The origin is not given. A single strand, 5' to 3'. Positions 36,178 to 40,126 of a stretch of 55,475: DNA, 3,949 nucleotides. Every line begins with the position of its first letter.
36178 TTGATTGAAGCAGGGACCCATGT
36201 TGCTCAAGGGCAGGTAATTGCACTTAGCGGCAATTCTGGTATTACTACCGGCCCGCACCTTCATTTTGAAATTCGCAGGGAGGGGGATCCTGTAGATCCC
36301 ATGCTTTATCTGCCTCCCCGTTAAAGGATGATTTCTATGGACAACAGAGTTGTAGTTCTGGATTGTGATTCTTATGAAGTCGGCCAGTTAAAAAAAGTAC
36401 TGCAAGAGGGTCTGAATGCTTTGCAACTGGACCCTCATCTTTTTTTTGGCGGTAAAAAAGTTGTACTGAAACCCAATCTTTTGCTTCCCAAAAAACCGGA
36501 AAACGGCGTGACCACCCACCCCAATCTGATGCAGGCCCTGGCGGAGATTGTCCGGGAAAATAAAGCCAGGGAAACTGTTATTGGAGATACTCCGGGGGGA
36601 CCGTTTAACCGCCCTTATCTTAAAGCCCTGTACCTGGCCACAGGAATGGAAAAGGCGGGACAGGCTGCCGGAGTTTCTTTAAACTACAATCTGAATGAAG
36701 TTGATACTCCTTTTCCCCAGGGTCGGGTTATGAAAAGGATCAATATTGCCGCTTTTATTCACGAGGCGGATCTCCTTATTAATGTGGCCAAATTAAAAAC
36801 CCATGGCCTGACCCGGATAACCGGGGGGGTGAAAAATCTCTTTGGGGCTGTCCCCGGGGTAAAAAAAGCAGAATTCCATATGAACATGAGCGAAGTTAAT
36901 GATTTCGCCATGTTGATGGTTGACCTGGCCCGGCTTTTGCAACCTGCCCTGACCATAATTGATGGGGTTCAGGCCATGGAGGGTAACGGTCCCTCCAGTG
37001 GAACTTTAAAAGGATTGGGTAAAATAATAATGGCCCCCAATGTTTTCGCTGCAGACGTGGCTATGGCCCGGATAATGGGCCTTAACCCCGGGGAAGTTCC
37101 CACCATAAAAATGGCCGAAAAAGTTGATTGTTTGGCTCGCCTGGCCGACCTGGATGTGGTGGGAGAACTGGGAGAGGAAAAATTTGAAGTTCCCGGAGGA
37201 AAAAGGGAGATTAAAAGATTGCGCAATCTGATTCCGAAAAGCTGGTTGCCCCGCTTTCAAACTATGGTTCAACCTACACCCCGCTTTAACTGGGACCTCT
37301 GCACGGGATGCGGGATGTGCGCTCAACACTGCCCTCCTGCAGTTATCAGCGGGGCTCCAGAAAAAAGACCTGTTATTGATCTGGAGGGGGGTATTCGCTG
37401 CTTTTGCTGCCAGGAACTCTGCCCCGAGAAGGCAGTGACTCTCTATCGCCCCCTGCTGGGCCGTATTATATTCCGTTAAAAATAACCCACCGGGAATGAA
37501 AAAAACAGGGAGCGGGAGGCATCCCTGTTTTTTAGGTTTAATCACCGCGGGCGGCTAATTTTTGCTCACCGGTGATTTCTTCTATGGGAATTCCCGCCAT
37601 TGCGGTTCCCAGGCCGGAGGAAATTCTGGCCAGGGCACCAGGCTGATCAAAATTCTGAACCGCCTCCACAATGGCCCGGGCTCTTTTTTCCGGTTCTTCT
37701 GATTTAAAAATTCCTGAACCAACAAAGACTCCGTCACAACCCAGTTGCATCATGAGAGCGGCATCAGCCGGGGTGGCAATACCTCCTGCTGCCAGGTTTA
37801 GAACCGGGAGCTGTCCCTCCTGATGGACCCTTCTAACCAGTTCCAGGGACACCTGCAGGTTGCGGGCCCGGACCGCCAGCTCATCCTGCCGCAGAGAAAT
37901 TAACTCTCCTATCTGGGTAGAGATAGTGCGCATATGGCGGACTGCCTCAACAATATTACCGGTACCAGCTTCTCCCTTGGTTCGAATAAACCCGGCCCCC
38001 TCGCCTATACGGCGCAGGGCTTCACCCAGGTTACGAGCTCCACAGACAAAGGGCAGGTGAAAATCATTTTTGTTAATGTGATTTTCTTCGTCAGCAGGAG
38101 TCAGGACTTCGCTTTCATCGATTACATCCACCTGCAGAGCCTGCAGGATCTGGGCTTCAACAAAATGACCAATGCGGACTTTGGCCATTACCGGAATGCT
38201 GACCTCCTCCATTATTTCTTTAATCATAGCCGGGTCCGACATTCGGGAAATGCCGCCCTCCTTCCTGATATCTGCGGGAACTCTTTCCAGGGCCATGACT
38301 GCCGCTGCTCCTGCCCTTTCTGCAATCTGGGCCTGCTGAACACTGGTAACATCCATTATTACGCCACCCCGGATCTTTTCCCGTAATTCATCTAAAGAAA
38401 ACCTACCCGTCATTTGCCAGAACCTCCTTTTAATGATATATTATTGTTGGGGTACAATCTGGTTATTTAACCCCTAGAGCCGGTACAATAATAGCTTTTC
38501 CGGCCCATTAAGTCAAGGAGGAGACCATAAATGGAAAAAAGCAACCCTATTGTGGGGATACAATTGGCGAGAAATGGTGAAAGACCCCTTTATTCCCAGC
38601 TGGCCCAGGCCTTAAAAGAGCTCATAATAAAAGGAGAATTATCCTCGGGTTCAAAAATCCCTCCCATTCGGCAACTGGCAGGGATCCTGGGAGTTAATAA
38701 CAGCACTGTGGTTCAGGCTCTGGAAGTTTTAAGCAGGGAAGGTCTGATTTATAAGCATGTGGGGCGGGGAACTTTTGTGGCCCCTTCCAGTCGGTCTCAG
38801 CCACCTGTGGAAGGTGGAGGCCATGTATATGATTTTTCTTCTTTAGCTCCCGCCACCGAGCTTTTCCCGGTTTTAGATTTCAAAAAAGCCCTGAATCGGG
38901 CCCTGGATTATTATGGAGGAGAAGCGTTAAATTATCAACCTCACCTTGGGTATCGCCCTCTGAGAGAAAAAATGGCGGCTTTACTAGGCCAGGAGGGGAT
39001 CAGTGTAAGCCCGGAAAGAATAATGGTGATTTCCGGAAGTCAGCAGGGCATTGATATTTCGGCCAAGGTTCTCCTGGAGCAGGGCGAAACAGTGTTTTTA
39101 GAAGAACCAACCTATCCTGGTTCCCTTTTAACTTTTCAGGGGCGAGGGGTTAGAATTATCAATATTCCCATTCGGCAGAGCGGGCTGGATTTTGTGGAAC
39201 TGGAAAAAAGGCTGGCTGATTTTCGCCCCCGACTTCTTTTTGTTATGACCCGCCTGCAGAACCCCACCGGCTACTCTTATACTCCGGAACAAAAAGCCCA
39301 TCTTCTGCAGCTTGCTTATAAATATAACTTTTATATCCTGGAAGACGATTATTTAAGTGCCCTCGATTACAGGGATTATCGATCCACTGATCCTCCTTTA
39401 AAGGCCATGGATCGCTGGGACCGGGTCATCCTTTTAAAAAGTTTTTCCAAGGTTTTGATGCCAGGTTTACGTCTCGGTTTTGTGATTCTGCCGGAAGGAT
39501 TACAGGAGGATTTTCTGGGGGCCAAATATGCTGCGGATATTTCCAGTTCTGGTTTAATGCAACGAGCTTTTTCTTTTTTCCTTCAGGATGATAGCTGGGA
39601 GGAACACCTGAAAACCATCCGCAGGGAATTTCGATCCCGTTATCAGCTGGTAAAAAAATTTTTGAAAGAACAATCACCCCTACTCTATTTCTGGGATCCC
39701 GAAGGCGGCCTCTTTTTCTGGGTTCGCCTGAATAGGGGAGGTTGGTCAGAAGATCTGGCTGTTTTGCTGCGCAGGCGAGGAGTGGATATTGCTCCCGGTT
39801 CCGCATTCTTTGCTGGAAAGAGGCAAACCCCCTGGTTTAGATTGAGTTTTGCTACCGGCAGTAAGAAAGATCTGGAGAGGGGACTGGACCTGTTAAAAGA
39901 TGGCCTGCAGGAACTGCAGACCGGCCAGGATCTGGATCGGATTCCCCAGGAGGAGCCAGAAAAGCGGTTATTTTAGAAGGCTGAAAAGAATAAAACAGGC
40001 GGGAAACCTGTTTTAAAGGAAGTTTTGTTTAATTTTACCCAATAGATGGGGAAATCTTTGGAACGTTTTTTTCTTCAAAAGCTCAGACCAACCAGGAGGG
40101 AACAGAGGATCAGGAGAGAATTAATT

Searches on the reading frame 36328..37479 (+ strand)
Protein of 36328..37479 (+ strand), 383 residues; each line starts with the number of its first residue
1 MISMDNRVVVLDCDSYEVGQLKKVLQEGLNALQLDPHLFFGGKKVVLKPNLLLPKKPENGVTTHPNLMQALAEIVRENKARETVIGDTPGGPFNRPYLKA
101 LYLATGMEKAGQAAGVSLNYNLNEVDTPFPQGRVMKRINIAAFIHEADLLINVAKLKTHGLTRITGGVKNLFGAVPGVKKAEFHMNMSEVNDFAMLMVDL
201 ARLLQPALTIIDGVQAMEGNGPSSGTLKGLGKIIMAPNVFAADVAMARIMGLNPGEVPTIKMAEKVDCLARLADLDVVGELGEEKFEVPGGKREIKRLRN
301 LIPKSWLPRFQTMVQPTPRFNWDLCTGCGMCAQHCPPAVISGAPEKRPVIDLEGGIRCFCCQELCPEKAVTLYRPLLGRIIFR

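Call 45: search_protein_families(library=pfam, proteins=[window:36328-37479:+], max_evalue=0.00001)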
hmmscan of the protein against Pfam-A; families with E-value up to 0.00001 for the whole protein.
window:36328-37479:+ (383 aa): 2 families
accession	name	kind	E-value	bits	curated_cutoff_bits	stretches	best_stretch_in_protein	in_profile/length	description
PF04015.17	DUF362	-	1.8e-53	182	24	1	45-248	1-200/200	Domain of unknown function (DUF362)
PF00037.32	Fer4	-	2.1e-06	27.7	21.1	1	319-340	2-23/24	4Fe-4S binding domain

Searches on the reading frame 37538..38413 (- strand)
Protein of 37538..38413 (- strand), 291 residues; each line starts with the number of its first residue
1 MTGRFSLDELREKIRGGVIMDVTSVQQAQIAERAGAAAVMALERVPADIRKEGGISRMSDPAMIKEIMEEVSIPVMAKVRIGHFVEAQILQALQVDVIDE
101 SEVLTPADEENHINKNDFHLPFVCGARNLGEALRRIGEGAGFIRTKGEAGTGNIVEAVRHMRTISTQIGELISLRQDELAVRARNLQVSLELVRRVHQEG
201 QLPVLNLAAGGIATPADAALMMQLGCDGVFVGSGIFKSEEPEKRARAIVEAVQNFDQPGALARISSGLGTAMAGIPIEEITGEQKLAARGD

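Call 45: search_protein_families(library=pfam, proteins=[window:37538-38413:-], max_evalue=0.00001)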
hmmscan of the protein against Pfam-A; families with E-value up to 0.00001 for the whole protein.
window:37538-38413:- (291 aa): 2 families
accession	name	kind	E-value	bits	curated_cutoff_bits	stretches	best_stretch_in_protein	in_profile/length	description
PF01680.23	SOR_SNZ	-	3.4e-99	331.2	27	1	9-209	7-207/207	SOR/SNZ family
PF05690.20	ThiG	-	4.8e-10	39.7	23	1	192-254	166-226/247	Thiazole biosynthesis protein ThiG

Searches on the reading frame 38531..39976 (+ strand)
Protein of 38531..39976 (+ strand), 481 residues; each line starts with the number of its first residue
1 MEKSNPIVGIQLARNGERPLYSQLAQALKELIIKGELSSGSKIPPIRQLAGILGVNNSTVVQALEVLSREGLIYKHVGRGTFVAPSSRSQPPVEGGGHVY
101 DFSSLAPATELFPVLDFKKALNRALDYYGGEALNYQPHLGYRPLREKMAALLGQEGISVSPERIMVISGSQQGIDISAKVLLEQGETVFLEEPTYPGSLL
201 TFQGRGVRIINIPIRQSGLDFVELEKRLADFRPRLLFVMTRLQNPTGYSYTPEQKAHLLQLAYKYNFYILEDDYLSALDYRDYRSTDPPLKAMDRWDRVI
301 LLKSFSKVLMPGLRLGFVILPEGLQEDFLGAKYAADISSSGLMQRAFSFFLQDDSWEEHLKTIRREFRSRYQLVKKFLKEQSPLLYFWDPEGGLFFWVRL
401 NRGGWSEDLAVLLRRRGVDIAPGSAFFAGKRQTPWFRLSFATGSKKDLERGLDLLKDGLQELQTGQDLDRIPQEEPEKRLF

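Call 45: search_protein_families(library=pfam, proteins=[window:38531-39976:+], max_evalue=0.00001)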
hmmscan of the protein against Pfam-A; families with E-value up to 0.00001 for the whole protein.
window:38531-39976:+ (481 aa): 2 families
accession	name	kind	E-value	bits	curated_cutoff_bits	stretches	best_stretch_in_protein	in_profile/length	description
PF00155.27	Aminotran_1_2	-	5.2e-37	128.3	19.7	1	113-453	18-359/361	Aminotransferase class I and II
PF00392.27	GntR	-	9e-17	60.9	27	1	20-83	1-64/64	Bacterial regulatory proteins, gntR family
